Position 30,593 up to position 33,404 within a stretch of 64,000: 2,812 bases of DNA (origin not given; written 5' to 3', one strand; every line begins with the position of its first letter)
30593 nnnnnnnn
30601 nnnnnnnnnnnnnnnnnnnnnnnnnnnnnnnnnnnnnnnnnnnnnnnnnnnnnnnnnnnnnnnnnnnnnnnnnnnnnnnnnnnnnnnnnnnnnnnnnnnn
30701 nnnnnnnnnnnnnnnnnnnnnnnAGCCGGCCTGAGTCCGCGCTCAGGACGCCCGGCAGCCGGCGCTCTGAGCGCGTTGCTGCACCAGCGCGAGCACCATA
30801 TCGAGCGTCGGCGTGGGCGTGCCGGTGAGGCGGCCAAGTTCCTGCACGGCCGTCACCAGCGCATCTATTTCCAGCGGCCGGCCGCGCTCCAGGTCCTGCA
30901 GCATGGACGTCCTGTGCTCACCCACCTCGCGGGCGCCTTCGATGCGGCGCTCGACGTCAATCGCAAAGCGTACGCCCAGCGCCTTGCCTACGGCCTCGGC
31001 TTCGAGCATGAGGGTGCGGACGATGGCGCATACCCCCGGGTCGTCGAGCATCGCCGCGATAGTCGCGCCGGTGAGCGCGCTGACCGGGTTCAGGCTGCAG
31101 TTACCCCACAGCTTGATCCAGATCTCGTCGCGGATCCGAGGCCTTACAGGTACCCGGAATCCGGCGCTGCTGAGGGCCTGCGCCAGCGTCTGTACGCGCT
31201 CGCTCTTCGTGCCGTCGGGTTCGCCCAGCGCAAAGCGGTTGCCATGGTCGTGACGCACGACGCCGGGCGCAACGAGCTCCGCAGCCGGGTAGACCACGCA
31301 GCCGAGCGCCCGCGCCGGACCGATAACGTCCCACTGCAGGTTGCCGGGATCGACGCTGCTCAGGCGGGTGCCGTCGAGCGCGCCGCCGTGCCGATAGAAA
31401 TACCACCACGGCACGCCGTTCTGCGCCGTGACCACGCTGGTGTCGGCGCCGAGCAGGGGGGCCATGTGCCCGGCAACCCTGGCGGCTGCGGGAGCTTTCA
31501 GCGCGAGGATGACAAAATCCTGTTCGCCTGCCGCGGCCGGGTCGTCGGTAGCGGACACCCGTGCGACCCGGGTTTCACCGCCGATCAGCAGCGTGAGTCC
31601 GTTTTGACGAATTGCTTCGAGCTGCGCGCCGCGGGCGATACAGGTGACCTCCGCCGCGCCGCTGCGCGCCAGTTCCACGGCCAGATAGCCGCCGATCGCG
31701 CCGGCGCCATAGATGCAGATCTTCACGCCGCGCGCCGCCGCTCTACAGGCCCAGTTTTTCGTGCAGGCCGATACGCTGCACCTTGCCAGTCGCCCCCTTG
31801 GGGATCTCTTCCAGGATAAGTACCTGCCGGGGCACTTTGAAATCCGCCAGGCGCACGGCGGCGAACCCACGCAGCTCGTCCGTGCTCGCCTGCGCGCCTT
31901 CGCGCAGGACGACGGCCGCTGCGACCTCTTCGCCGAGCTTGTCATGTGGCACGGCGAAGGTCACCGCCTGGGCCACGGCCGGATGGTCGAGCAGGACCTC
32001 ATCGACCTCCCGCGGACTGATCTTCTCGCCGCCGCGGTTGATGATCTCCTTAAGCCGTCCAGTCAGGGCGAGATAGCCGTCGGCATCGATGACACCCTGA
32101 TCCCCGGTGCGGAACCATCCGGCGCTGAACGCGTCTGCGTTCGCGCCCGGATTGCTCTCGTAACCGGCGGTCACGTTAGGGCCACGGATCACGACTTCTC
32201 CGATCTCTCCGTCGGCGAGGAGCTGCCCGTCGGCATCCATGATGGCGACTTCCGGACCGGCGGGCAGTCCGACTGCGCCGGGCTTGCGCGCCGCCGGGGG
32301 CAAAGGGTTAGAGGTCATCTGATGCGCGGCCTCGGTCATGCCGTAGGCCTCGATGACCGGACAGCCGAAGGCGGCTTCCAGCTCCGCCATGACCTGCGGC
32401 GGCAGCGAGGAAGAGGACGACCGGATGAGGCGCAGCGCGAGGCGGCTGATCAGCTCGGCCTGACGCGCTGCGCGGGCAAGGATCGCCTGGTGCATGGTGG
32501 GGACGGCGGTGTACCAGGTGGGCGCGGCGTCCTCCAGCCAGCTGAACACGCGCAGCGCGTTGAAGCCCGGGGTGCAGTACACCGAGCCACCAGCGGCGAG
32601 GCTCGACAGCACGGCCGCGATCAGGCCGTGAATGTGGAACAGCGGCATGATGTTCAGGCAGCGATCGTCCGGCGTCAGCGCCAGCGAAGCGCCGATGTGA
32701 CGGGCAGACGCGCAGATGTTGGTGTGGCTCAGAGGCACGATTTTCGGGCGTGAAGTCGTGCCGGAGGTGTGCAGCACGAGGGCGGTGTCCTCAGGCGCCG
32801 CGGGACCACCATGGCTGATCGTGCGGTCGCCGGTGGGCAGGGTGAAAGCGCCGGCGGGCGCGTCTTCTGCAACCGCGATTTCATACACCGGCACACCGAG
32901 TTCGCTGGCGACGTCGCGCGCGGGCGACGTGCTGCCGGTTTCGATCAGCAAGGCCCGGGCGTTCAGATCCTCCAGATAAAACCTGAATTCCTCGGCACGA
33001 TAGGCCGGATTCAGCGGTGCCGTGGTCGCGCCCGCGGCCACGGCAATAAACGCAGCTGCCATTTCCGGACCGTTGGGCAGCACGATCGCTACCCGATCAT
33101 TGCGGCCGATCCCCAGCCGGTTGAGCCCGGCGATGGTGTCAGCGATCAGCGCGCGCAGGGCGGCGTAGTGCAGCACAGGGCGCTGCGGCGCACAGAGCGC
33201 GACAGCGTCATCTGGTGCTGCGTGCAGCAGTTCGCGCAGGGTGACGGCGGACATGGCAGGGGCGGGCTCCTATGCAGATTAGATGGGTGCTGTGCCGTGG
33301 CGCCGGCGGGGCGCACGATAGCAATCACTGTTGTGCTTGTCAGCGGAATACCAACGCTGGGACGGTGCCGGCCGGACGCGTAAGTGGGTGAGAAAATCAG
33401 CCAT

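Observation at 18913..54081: Four paralogous Baeyer-Villiger-type monooxygenases in 36 kb, all with the same non-canonical fingerprint (His replaced by Leu/Phe)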

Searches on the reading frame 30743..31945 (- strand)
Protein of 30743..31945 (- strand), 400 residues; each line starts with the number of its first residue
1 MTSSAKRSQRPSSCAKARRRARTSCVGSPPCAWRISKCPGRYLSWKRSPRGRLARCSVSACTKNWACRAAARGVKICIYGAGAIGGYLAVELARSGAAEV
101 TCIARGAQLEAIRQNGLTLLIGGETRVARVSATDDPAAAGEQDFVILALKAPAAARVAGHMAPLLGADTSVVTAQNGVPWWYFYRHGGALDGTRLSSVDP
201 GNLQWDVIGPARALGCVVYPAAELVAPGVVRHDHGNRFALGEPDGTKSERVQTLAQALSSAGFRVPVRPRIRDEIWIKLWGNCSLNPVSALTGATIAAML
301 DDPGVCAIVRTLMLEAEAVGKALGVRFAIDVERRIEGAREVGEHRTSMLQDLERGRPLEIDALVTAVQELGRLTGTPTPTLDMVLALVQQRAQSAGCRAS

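Call 17: search_protein_families(library=pfam, proteins=[window:30743-31945:-], max_evalue=0.00001)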
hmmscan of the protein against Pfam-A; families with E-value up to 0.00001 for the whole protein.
window:30743-31945:- (400 aa): 3 families
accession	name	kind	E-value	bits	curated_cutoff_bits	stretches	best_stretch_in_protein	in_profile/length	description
PF08546.17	ApbA_C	-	4e-32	111.6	22.7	1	271-391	2-124/125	Ketopantoate reductase PanE/ApbA C terminal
PF02558.23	ApbA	-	1.3e-24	87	22.2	1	76-243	1-148/150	Ketopantoate reductase PanE/ApbA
PF03807.23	F420_oxidored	-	4.2e-06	27.7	21.6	1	75-176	1-93/94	NADP oxidoreductase coenzyme F420-dependent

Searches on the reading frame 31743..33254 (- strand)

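Call 17: search_protein_families(library=pfam, proteins=[window:31743-33254:-], max_evalue=0.00001)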
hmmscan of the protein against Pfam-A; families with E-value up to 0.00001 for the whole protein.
window:31743-33254:- (503 aa): 2 families
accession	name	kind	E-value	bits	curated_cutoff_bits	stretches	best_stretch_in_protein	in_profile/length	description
PF00501.34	AMP-binding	-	2e-75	254.4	29.9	1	14-365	9-383/384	AMP-binding enzyme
PF13193.12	AMP-binding_C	-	6.5e-16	59.5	24.5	1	416-491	1-76/76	AMP-binding enzyme C-terminal domain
